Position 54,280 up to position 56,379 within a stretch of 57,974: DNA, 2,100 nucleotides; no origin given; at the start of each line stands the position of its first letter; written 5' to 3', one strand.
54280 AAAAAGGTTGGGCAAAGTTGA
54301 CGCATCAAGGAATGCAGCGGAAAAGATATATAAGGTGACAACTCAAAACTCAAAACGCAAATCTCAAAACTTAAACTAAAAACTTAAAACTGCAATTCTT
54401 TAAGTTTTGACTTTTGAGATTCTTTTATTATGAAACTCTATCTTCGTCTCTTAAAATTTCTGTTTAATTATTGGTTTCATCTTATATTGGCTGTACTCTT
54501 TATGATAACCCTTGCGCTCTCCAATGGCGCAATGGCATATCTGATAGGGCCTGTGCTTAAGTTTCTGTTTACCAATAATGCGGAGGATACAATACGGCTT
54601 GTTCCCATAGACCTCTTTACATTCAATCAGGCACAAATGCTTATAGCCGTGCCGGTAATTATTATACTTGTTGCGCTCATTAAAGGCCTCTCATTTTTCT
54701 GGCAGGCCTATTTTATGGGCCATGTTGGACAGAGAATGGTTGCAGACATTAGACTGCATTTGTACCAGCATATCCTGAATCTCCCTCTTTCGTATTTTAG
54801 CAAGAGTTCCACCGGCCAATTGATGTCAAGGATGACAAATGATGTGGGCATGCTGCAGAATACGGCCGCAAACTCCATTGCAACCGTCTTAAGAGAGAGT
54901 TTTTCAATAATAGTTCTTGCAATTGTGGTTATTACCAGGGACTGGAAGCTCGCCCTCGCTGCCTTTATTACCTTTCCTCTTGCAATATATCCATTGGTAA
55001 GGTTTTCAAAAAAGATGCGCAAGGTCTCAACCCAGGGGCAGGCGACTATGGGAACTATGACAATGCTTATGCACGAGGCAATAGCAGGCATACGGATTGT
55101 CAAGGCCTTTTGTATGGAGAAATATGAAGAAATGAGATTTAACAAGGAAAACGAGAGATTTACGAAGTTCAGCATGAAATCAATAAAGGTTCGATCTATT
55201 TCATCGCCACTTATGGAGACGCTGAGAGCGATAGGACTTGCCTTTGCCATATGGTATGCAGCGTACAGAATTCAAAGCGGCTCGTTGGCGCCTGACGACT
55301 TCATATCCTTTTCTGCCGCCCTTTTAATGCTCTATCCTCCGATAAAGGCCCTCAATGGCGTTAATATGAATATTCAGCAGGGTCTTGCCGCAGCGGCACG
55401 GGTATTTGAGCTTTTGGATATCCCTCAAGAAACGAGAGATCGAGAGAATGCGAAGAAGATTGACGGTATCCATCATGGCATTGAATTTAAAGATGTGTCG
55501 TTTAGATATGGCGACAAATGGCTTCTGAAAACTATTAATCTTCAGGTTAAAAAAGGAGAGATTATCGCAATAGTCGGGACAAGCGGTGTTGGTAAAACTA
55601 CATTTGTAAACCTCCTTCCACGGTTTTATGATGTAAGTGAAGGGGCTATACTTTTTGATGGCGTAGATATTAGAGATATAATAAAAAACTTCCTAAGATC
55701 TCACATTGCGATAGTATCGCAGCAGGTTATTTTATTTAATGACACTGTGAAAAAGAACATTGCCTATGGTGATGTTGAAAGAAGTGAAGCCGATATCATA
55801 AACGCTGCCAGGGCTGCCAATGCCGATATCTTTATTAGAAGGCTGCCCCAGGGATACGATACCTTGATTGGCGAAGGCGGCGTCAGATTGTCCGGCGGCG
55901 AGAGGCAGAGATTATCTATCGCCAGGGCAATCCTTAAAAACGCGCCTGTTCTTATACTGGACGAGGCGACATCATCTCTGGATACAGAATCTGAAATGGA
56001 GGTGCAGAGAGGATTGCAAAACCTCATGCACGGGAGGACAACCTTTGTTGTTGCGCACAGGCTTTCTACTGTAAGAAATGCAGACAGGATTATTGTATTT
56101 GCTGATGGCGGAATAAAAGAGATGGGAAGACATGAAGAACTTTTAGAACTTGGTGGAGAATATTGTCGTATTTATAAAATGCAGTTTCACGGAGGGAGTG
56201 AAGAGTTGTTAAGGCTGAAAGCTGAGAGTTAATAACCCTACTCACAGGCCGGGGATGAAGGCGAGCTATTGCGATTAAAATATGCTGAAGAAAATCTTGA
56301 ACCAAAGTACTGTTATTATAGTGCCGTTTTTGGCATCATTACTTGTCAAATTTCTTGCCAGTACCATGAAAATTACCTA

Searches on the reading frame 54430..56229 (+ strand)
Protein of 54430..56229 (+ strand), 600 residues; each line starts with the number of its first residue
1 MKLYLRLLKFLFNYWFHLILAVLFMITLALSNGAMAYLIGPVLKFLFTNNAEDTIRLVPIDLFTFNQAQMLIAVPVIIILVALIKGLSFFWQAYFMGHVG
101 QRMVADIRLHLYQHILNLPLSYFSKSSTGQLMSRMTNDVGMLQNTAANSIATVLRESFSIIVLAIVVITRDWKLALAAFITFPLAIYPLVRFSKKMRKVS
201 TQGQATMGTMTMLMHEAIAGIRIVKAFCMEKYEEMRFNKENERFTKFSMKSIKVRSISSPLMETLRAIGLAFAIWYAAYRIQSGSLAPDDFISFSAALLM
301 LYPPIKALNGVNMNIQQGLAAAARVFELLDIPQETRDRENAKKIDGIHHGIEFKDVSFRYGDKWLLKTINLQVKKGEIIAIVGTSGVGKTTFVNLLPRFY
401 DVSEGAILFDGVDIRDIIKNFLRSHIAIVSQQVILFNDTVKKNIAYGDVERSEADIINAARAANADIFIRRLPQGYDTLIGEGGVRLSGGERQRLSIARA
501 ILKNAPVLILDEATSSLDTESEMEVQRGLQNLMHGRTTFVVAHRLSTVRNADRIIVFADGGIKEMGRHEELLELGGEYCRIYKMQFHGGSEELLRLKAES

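Call 12: search_protein_families(library=pfam, proteins=[window:54430-56229:+], max_evalue=0.00001)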
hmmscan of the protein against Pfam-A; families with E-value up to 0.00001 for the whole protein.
window:54430-56229:+ (600 aa): 3 families
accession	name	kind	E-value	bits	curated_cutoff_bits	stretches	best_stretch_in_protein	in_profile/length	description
PF00664.28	ABC_membrane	-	2.3e-55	188.6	28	1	18-299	1-268/274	ABC transporter transmembrane region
PF00005.33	ABC_tran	-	1.3e-31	110.4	25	1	366-515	1-137/137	ABC transporter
PF02463.25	SMC_N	-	5.3e-06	26.5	40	0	374-555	135-209/220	RecF/RecN/SMC N terminal domain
